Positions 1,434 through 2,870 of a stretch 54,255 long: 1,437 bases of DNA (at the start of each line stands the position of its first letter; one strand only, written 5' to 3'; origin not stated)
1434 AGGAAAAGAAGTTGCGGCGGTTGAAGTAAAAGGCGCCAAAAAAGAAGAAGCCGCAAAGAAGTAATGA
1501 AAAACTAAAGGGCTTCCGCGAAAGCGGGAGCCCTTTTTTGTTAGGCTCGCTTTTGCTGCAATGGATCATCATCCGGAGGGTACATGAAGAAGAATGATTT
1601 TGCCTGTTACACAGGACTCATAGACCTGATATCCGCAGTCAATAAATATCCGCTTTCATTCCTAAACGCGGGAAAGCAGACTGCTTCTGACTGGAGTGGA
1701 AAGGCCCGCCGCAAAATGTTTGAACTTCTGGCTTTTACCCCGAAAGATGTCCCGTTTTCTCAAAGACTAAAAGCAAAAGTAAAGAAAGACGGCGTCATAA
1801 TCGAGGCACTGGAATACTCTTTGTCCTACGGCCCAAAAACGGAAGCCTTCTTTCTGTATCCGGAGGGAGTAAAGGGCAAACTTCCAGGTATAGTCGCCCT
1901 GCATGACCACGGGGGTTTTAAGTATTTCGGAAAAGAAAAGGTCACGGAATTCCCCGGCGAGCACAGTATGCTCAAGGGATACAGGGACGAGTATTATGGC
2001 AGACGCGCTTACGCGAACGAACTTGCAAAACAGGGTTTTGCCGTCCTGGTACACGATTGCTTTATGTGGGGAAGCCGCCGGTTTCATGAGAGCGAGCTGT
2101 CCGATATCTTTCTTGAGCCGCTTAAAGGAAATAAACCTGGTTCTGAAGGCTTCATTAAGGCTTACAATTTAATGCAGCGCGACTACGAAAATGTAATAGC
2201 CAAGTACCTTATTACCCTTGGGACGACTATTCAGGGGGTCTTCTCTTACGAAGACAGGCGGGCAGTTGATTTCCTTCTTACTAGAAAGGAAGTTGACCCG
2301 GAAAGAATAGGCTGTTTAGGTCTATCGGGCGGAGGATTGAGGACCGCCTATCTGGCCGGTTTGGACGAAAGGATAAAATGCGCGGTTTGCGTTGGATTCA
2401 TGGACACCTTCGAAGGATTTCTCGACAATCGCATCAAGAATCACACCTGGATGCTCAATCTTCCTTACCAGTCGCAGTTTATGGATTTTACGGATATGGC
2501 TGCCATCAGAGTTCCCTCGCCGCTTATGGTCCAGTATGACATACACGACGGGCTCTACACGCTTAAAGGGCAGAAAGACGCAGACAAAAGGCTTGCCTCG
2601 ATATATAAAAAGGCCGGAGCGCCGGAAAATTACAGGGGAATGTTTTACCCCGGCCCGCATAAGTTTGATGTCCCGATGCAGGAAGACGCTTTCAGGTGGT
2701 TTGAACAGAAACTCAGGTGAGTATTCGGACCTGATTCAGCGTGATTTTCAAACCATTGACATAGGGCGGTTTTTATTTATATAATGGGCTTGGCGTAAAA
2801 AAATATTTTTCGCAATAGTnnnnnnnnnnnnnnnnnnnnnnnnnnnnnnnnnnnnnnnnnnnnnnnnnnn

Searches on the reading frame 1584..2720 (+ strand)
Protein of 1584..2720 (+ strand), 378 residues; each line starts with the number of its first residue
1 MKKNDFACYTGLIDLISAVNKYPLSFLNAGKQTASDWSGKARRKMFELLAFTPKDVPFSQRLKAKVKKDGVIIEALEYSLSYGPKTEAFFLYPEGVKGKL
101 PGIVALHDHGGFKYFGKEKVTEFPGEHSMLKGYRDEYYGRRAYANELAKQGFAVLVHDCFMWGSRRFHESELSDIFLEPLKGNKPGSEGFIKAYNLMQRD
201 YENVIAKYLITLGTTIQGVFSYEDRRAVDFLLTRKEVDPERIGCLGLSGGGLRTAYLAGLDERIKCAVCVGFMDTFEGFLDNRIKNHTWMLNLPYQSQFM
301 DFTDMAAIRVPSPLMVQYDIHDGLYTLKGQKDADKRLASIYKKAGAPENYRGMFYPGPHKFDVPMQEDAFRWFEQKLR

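Call 72: find_encoding_contigs(protein=window:1584-2720:+, flank=10000, max_places=3)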
Protein window:1584-2720:+ (378 aa): 23 contigs read that carry it; 3 places shown.
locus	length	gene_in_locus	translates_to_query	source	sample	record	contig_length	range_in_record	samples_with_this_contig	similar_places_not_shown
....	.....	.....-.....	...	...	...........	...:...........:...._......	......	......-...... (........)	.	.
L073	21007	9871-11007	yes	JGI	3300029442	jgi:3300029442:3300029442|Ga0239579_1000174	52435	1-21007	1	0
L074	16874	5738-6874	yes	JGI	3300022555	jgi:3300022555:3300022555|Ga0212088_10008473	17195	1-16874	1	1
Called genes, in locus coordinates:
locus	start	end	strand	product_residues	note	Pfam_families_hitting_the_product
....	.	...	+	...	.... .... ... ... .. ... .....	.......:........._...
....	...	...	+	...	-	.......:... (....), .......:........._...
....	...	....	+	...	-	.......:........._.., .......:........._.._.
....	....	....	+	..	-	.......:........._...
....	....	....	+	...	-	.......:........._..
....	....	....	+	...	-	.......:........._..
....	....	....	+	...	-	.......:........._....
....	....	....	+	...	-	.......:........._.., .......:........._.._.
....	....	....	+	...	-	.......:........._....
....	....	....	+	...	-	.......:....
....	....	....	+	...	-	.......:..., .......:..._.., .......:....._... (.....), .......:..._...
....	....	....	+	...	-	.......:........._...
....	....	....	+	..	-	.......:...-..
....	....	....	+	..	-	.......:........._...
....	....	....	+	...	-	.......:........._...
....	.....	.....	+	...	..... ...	-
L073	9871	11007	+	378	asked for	-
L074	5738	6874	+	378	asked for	-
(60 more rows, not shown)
